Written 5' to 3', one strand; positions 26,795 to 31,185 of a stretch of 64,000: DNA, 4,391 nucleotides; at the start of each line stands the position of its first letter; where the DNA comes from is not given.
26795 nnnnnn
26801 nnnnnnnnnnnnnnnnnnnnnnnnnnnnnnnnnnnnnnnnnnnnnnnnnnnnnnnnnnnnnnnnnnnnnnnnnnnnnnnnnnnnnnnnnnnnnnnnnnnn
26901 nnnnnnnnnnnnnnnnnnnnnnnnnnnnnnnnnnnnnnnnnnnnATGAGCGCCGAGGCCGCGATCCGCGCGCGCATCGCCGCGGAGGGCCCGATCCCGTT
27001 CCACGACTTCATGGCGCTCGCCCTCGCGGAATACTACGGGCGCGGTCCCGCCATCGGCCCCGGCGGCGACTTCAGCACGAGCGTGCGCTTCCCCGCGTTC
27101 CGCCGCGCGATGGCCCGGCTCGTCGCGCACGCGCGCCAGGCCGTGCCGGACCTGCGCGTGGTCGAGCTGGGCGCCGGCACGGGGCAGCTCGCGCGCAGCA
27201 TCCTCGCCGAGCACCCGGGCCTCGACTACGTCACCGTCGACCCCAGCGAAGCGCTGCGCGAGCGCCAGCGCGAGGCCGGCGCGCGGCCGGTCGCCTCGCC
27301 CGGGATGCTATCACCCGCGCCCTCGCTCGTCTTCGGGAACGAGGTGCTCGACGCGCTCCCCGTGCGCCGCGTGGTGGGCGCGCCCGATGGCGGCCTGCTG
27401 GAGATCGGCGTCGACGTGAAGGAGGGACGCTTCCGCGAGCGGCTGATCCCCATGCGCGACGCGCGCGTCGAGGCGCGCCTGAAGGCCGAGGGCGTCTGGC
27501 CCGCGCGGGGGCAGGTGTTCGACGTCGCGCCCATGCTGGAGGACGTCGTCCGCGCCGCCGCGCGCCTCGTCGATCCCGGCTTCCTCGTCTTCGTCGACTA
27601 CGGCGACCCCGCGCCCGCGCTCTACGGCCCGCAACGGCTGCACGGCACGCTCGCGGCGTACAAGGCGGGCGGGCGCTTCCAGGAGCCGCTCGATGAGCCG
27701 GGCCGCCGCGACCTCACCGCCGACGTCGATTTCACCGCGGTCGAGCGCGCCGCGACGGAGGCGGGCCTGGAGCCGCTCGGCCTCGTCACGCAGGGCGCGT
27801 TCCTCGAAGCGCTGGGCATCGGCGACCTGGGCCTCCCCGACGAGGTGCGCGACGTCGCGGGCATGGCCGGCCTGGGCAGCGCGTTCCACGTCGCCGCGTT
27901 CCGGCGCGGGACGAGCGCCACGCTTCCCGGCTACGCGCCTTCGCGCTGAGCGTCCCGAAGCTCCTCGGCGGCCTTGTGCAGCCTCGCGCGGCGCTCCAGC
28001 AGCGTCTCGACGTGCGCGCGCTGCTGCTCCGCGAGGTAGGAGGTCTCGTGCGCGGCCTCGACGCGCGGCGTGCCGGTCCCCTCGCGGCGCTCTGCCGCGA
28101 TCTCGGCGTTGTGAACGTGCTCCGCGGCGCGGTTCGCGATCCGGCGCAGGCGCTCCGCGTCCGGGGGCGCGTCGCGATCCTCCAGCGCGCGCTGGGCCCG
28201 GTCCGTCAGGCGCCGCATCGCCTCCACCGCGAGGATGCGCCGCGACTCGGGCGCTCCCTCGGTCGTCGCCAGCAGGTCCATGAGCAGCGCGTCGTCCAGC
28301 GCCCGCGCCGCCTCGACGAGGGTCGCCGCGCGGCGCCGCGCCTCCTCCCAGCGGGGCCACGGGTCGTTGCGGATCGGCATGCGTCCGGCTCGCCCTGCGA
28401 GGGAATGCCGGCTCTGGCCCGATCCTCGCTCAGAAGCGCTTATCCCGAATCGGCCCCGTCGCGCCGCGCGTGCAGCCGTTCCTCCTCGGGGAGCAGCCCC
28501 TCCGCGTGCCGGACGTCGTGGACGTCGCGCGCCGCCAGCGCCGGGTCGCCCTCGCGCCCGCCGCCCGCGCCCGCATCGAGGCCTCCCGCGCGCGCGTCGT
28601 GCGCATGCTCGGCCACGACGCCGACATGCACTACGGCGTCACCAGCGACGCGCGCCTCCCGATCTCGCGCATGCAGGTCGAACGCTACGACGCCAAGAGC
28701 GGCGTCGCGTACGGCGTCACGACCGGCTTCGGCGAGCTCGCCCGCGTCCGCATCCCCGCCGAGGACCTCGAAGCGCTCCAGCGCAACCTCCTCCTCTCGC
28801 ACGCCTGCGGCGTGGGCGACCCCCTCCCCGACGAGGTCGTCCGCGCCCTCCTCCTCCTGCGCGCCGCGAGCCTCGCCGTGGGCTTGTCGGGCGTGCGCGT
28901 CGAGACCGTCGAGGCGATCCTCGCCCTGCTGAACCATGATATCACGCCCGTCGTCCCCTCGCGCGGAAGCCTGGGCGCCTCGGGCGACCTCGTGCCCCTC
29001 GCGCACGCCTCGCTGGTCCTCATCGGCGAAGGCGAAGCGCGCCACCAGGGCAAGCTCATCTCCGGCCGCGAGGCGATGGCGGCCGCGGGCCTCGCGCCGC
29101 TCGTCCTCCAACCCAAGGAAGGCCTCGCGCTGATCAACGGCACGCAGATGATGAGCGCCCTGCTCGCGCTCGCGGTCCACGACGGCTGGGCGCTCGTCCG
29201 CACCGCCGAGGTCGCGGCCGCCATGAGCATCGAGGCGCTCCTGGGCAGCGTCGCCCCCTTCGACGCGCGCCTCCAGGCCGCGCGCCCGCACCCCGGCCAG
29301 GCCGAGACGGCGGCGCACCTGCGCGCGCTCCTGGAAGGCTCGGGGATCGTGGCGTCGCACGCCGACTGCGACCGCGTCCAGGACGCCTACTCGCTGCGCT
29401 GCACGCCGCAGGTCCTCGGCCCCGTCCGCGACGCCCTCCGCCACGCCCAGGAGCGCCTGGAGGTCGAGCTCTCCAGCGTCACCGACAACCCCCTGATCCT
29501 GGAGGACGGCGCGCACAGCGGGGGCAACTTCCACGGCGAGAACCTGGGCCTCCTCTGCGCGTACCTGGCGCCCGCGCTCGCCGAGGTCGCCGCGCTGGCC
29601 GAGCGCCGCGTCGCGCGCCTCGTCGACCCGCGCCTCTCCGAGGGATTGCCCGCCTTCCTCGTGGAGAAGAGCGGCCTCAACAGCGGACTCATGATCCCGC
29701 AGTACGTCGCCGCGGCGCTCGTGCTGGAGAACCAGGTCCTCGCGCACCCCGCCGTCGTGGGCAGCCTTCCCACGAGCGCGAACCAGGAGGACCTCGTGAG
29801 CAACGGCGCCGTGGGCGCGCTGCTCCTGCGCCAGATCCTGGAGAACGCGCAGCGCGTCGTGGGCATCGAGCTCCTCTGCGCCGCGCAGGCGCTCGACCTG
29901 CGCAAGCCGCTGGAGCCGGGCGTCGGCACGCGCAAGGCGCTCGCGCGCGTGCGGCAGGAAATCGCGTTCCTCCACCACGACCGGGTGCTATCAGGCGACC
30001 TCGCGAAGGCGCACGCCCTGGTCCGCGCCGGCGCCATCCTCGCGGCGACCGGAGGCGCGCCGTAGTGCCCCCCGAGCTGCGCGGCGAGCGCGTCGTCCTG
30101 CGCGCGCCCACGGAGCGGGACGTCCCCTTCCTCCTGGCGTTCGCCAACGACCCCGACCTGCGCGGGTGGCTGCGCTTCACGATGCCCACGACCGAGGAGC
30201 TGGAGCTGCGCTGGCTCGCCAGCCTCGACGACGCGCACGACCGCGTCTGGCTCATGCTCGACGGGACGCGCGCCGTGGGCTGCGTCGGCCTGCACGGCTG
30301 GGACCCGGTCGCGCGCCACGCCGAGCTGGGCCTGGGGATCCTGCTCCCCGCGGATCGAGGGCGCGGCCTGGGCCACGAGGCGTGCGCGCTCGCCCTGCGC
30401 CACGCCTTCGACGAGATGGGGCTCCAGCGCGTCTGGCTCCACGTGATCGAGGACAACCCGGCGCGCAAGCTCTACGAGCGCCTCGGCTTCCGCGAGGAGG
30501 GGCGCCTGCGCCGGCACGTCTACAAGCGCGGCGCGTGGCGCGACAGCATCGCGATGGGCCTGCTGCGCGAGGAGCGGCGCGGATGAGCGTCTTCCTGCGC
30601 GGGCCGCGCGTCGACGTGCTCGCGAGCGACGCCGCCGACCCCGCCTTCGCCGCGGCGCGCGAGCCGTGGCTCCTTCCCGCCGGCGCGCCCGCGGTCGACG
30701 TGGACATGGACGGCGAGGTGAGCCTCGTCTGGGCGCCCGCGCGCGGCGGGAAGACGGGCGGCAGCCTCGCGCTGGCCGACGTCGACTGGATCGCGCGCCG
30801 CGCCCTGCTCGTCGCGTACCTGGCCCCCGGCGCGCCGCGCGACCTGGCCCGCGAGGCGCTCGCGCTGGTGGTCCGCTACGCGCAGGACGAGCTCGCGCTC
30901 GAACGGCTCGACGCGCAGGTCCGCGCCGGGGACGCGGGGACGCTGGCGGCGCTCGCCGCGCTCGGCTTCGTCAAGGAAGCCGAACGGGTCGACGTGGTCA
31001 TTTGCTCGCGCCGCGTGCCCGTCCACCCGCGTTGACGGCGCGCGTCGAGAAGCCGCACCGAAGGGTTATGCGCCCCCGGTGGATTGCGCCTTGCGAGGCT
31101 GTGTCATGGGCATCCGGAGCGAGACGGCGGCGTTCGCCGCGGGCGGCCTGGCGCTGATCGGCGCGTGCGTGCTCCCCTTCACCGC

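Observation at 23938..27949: Bacterial-type speA in an archaeon, translationally coupled to two tandem NDUFAF7-like methyltransferases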

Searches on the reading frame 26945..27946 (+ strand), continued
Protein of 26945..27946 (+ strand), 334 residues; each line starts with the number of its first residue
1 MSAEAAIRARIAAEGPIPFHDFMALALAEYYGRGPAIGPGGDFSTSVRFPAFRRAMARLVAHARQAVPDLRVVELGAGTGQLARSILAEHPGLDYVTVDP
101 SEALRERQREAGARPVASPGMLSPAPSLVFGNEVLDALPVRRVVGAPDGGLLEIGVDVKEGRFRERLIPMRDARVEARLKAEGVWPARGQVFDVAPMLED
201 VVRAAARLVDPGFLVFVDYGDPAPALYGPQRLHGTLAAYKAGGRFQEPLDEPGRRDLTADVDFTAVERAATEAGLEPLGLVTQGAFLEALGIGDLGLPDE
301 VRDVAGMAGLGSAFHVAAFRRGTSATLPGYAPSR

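Call 31: search_solved_structures(query=window:26945-27946:+, max_evalue=0.001, show_alignments=2)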
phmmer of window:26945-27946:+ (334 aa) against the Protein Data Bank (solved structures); distinct sequences matched with E-value up to 0.001: 2.
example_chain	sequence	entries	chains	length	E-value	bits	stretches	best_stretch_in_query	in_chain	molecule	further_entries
4f3n_A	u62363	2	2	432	1.5e-29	106.8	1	4-330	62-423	Uncharacterized ACR, COG1565 superfamily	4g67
1zkd_A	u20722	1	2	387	1.3e-18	70.9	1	6-295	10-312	DUF185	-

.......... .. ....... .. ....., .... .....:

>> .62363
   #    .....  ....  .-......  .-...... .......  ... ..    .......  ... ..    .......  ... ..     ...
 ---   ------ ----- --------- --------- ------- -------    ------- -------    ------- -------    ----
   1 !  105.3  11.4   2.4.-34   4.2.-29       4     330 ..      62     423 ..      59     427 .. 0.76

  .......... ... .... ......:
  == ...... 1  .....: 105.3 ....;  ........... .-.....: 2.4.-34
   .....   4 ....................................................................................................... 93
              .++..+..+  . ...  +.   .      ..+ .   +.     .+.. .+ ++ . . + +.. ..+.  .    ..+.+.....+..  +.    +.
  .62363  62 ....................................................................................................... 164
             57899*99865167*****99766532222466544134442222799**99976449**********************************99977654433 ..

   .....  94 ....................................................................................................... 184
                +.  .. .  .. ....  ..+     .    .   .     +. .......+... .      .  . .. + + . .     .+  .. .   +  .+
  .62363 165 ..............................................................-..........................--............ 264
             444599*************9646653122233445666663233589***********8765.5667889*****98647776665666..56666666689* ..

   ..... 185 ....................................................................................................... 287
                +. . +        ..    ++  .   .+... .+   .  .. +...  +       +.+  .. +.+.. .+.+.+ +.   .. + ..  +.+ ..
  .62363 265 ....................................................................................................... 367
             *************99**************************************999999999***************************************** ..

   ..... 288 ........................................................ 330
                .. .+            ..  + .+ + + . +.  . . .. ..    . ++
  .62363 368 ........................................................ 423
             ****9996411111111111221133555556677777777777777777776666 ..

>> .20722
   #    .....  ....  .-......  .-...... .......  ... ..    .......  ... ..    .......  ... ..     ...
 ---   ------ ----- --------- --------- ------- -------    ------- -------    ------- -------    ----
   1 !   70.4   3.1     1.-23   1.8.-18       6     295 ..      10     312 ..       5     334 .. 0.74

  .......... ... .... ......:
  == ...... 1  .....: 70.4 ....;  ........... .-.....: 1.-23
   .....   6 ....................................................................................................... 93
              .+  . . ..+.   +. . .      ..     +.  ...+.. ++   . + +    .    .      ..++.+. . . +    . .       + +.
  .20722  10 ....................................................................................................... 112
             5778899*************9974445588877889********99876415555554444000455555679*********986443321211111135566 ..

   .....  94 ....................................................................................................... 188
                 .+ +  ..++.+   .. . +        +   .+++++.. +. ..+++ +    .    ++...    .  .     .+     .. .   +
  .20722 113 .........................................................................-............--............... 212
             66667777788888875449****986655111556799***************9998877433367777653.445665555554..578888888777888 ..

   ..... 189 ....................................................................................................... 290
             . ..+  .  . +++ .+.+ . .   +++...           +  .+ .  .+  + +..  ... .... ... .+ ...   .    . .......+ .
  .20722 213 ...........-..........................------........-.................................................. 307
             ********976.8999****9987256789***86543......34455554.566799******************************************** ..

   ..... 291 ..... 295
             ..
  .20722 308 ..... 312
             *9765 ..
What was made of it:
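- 26945..27949 (+): MT2: second MidA/NDUFAF7-family methyltransferase paralog, 334 aa, intact. Its start overlaps the MT1 stop (ATGA). 4F3N at E = 1.5e-29, and 1ZKD (call 31).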

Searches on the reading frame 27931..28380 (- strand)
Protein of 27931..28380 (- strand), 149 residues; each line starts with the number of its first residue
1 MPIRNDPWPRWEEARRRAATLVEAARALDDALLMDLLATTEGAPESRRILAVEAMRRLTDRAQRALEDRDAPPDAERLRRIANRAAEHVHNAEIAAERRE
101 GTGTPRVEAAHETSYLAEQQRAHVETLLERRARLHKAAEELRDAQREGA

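Call 22: search_protein_families(library=pfam, proteins=[window:27931-28380:-], max_evalue=0.001)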
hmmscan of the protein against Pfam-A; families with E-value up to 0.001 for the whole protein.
window:27931-28380:- (149 aa): 0 families

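Call 61: search_protein_families(library=ncbifam, proteins=[window:27931-28380:-], max_evalue=0.001)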
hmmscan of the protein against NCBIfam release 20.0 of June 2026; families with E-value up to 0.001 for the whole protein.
window:27931-28380:- (149 aa): 0 families
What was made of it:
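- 27931..28380 (-): Convergent 149-aa ORF of unknown function that overlaps the 3' end of MT2 by 19 nt and closes the co-directional gene run. No Pfam or NCBIfam match (calls 22, 61).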

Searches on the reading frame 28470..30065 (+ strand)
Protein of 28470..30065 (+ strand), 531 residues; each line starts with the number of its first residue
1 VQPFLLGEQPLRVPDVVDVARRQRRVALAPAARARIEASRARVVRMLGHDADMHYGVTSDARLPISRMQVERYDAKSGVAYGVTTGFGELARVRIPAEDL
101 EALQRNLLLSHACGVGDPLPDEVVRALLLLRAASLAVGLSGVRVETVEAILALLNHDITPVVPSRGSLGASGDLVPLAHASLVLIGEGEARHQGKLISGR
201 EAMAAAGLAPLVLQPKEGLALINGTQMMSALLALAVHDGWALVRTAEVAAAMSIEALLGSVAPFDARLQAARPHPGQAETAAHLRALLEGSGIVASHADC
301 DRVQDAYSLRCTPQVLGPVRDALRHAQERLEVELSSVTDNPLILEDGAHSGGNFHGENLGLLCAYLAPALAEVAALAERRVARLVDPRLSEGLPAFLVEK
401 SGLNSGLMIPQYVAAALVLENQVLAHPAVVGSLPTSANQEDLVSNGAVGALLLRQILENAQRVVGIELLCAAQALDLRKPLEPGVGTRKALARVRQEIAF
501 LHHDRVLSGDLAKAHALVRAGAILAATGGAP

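Call 22: search_protein_families(library=pfam, proteins=[window:28470-30065:+], max_evalue=0.001)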
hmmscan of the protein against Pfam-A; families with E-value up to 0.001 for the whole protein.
window:28470-30065:+ (531 aa): 1 family
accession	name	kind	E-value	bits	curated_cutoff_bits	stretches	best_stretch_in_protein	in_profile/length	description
PF00221.24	Lyase_aromatic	-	8.6e-188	625.2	27.3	2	65-496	28-466/466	Aromatic amino acid lyase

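Call 61: search_protein_families(library=ncbifam, proteins=[window:28470-30065:+], max_evalue=0.001)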
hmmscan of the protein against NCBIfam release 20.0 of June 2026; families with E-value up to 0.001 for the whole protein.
window:28470-30065:+ (531 aa): 8 families
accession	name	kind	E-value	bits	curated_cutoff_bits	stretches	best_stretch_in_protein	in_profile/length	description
NF006871.0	PRK09367.1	subfamily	4.7e-196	652.3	524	2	62-526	35-500/505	histidine ammonia-lyase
TIGR01225.1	hutH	equivalog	3.6e-187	622.9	539.15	1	62-526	32-497/506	histidine ammonia-lyase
TIGR04475.1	Phe_D_beta_mut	equivalog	2.3e-114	382.9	800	1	62-511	34-502/510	phenylalanine aminomutase (D-beta-phenylalanine forming)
TIGR03832.1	Tyr_2_3_mutase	equivalog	5.7e-111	371.5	501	1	65-512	33-501/507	tyrosine 2,3-aminomutase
NF053541.1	FlxA_rubin_TAL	equivalog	1.7e-98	330.2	700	1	75-516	37-494/498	flexirubin biosynthesis tyrosine ammonia-lyase FlxA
NF041222.1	BagA_FevW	exception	6.3e-83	279.2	1000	1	80-527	51-523/529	bagremycin/ferroverdin biosynthesis tyrosine ammonia-lyase BagA/FevW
TIGR01226.1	phe_am_lyase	equivalog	3.5e-81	273.5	519.15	1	76-482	79-504/680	phenylalanine ammonia-lyase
TIGR04473.1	taxol_Phe_23mut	exception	1.2e-51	175.9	1250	1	69-481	68-500/687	phenylalanine aminomutase (L-beta-phenylalanine forming)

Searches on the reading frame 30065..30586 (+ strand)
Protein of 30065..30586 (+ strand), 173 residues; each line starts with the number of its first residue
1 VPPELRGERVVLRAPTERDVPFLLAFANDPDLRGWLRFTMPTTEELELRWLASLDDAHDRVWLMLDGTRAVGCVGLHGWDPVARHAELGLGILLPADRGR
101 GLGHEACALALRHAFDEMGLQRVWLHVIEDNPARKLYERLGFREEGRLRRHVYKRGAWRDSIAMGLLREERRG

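Call 22: search_protein_families(library=pfam, proteins=[window:30065-30586:+], max_evalue=0.001)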
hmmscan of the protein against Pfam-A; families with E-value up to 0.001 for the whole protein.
window:30065-30586:+ (173 aa): 7 families
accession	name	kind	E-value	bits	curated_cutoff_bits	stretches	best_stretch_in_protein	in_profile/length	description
PF13302.13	Acetyltransf_3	-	1.1e-22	81.6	25.4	1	9-143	1-138/138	Acetyltransferase (GNAT) domain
PF00583.31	Acetyltransf_1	-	8.9e-16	58.6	20.7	1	41-142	13-116/116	Acetyltransferase (GNAT) family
PF13508.13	Acetyltransf_7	-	4.9e-08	33.7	27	1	58-144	2-84/84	Acetyltransferase (GNAT) domain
PF13420.13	Acetyltransf_4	-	6.4e-08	33.2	24.3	1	12-162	1-154/155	Acetyltransferase (GNAT) domain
PF08445.16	FR47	-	1.9e-06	28.2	22.1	1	86-145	22-80/86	FR47-like protein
PF13673.13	Acetyltransf_10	-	0.00027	21.4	23.6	1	55-147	27-112/128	Acetyltransferase (GNAT) domain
PF13523.12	Acetyltransf_8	-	0.00031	20.8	27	1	17-147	3-142/145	Acetyltransferase (GNAT) domain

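Call 61: search_protein_families(library=ncbifam, proteins=[window:30065-30586:+], max_evalue=0.001)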
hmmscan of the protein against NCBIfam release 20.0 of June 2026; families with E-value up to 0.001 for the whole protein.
window:30065-30586:+ (173 aa): 12 families
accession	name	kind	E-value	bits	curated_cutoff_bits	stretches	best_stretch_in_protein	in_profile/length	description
TIGR03585.1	PseH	equivalog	1.1e-14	54.8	93.1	1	22-164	13-155/156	UDP-4-amino-4,6-dideoxy-N-acetyl-beta-L-altrosamine N-acetyltransferase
NF011709.0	PRK15130.1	equivalog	1.7e-12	47.6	218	1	12-168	9-166/186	spermidine N1-acetyltransferase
NF000225.3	AAC_6p_Strep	exception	7.6e-12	45.4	250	1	4-170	1-154/156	aminoglycoside 6'-N-acetyltransferase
NF040503.1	resist_ArsN1a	equivalog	1.4e-07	31.4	170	1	96-165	87-156/159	arsinothricin resistance N-acetyltransferase ArsN1 family A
TIGR01575.1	rimI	equivalog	1.1e-06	28.8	86.4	1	63-164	35-132/132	ribosomal protein S18-alanine N-acetyltransferase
TIGR03448.1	mycothiol_MshD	equivalog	1.1e-05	25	163.1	1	93-144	236-287/294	mycothiol synthase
NF000485.1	TlmB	exception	0.00014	21.2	625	1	5-169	3-168/292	bleomycin family antibiotic N-acetyltransferase TlmB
NF033151.0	AAC_6p_A10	exception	0.00016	21.7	400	1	98-164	107-174/178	AAC(6')-I family aminoglycoside 6'-N-acetyltransferase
NF007025.1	PRK09491.1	equivalog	0.00025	21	173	1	95-159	72-135/145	ribosomal protein S18-alanine N-acetyltransferase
NF000483.1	BlmB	exception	0.00028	20.3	625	1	25-170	34-177/301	bleomycin family antibiotic N-acetyltransferase BlmB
NF008072.0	PRK10809.1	equivalog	0.00037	20.3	190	1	98-168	116-187/194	ribosomal protein S5-alanine N-acetyltransferase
NF049894.1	CG3035_N_ac_Glu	equivalog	0.00083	18.6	280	1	95-149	242-296/300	N-acetylglutamate synthase, CG3035 family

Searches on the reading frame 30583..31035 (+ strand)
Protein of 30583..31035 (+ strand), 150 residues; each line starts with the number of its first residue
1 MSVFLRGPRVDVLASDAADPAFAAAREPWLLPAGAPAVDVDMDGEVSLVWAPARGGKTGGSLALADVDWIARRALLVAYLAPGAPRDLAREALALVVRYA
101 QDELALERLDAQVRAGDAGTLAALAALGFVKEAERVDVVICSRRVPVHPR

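Call 22: search_protein_families(library=pfam, proteins=[window:30583-31035:+], max_evalue=0.001)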
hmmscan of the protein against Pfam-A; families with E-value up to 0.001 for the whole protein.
window:30583-31035:+ (150 aa): 1 family
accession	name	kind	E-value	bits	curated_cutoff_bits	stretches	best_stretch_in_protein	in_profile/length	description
PF13302.13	Acetyltransf_3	-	0.00016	22.9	25.4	1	54-130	61-138/138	Acetyltransferase (GNAT) domain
